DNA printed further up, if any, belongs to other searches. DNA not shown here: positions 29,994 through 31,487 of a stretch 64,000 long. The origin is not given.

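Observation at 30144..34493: Orphan 1449-aa membrane protein joining two Cache-like sensor regions to a degenerate P-loop/winged-helix module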

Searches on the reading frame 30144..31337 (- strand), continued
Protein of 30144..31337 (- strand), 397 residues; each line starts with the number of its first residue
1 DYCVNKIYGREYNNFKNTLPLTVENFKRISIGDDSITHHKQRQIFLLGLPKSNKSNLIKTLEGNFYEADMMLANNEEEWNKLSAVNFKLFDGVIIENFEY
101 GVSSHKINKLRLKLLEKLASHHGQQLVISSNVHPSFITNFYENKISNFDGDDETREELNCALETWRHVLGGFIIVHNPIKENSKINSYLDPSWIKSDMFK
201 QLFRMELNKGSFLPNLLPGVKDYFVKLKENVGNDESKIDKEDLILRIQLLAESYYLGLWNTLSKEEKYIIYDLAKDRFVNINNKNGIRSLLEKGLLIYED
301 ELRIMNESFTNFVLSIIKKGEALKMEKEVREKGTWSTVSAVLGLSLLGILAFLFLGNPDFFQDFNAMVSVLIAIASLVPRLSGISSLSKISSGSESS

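Call 57: search_solved_structures(query=A7, max_evalue=10, show_alignments=4)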
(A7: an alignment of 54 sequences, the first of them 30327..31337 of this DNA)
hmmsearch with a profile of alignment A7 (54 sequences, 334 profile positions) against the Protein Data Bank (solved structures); distinct sequences matched with E-value up to 10: 4.
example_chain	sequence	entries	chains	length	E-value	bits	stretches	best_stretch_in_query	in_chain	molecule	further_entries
9d8a_A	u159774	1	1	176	0.15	14.6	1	31-81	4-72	Rhizopus azygosporus Kinase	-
9jix_A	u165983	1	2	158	0.38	13.3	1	35-99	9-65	De Novo Designed ATPase, PL2x4_2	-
1mky_A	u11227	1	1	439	1.2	11.6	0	34-81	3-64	Probable GTP-binding protein engA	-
9drz_A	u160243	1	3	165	1.3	11.6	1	31-80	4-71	p-loop containing nucleoside triphosphatehydrolase protein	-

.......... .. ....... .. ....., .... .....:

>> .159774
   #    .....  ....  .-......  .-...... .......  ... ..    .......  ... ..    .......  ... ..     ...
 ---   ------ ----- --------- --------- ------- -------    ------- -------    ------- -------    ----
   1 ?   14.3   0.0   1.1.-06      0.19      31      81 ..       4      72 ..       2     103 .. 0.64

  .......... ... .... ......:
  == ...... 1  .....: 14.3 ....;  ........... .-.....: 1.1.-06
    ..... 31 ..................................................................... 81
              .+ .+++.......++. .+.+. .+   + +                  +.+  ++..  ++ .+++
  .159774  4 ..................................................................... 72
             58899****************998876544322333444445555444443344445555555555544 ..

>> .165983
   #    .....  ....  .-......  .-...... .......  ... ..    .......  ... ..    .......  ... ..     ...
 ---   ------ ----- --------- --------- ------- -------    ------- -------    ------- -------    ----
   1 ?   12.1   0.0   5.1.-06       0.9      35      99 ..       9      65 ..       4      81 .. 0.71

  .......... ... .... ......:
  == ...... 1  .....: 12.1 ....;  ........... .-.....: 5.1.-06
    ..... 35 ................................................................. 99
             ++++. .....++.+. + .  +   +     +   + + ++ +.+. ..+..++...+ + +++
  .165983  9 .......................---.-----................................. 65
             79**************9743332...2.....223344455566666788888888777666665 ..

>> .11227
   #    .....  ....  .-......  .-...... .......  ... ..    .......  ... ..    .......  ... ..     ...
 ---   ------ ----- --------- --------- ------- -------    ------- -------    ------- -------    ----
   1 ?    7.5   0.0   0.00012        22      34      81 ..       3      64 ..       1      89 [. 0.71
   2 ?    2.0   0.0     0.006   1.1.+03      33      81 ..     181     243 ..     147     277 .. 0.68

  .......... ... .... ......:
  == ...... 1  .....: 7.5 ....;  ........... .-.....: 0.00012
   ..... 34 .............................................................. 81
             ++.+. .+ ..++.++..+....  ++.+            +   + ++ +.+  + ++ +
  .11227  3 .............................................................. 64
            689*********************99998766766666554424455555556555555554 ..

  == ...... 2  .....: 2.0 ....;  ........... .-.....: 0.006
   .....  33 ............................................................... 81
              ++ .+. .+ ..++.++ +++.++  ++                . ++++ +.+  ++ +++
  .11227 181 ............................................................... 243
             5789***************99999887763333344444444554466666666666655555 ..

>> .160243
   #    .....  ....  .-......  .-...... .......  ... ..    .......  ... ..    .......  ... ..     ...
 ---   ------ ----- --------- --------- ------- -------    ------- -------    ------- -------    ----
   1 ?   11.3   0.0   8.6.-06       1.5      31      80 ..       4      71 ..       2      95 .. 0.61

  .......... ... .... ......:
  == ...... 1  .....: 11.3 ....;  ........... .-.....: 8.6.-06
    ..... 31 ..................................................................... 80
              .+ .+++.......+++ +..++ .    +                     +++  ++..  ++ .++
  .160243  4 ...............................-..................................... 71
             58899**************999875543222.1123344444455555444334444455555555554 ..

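Call 70: search_protein_families(library=pfam, alignment_id=A7, max_evalue=1)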
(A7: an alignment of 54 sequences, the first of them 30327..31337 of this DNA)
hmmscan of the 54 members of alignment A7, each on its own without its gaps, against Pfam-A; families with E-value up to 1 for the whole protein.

A. member 1, window:30327-31337:- (337 aa): 0 families

B. families by the number of members that match (of 54 scanned): 43 families (the first 25 are shown)
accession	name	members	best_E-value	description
PF20720.3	nSTAND3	5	0.00019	Novel STAND NTPase 3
PF20703.3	nSTAND1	3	0.0015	Novel STAND NTPase 1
PF13238.12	AAA_18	3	0.014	AAA domain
PF24857.1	THR4_C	3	0.064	Threonine synthase, C-terminal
PF00308.24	Bac_DnaA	2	0.00048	Bacterial DnaA ATPAse domain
PF00004.35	AAA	2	0.015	ATPase family associated with various cellular activities (AAA)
PF01443.25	Viral_helicase1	2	0.1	Viral superfamily 1 RNA helicase core domain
PF22711.1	SNaCT5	1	0.0033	Short NACHT-associated C-Terminal domain, family 5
PF22299.1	BRISC_FAM175B_helical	1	0.0056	BRISC complex subunit FAM175B, helical domain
PF23900.1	PRS2_N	1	0.0077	PRS2 N-terminal domain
PF12325.13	TMF_TATA_bd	1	0.0099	TATA element modulatory factor 1 TATA binding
PF03215.21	Rad17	1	0.022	Rad17 P-loop domain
PF13245.12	AAA_19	1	0.024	AAA domain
PF08349.16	DUF1722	1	0.033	Protein of unknown function (DUF1722)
PF00573.27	Ribosomal_L4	1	0.034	Ribosomal protein L4/L1 family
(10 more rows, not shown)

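Call 83: search_protein_families(library=pfam, proteins=[L041:1646-2956:+, L070:7283-8596:+, L054:6876-7601:-, L040:6993-7973:-, L040:8473-9024:+, L064:1785-3095:+], max_evalue=0.001)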
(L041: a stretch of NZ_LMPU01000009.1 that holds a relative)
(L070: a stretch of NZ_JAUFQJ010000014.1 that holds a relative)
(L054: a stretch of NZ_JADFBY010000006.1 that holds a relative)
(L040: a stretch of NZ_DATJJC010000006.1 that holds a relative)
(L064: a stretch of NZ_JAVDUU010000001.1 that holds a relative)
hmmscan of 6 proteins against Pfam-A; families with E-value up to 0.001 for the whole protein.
L041:1646-2956:+ (436 aa): 1 family
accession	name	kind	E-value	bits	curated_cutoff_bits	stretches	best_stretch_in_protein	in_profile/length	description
PF01734.28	Patatin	-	3.7e-13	50.5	27.7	1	6-235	1-188/191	Patatin-like phospholipase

L070:7283-8596:+ (437 aa): 4 families
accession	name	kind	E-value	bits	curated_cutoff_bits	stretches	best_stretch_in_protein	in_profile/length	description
PF04055.27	Radical_SAM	-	1.8e-24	87.2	29.5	1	146-313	2-162/166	Radical SAM superfamily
PF00919.26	UPF0004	-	1.2e-23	83.3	27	1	10-111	1-98/98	Uncharacterized protein family UPF0004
PF18693.7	TRAM_2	-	5.8e-21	74.9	27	1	373-435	1-63/63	TRAM domain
PF01938.26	TRAM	-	1.1e-06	28.8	21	1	371-435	2-61/61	TRAM domain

L054:6876-7601:- (241 aa): 1 family
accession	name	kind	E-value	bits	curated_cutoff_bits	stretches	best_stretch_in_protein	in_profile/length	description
PF00196.25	GerE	-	1.2e-17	63.7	23.5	1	180-235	2-57/57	Bacterial regulatory proteins, luxR family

L040:6993-7973:- (326 aa): 3 families
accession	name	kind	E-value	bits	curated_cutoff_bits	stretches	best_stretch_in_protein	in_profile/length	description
PF12833.13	HTH_18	-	5.5e-18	65.5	33.6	1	239-317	1-79/80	Helix-turn-helix domain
PF01965.30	DJ-1_PfpI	-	9.2e-12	45.5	26.6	1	40-178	28-164/165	DJ-1/PfpI family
PF00165.29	HTH_AraC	-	1.2e-08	35.3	26.6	0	226-266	1-41/42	Bacterial regulatory helix-turn-helix proteins, AraC family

L040:8473-9024:+ (183 aa): 2 families
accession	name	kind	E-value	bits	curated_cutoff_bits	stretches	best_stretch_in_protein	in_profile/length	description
PF00903.31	Glyoxalase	-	2.3e-13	51.1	20.6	1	54-175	8-121/121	Glyoxalase/Bleomycin resistance protein/Dioxygenase superfamily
PF06983.19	3-dmu-9_3-mt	-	3.9e-09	37.5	24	1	49-173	4-113/116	3-demethylubiquinone-9 3-methyltransferase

L064:1785-3095:+ (436 aa): 1 family
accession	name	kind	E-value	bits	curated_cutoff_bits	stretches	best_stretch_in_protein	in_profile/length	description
PF01734.28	Patatin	-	1.6e-14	55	27.7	1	6-235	1-188/191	Patatin-like phospholipase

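Call 88: search_dna_similar(query=window:30144-31337:-, collection=plasmids, mode=protein, max_evalue=0.001, max_rows=15)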
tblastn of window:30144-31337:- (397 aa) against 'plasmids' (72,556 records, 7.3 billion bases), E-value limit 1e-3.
No match.

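Call 89: search_dna_similar(query=window:30144-31337:-, collection=phages, mode=protein, max_evalue=0.001, max_rows=10)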
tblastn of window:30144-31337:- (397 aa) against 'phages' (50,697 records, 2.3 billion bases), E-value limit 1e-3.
No match.
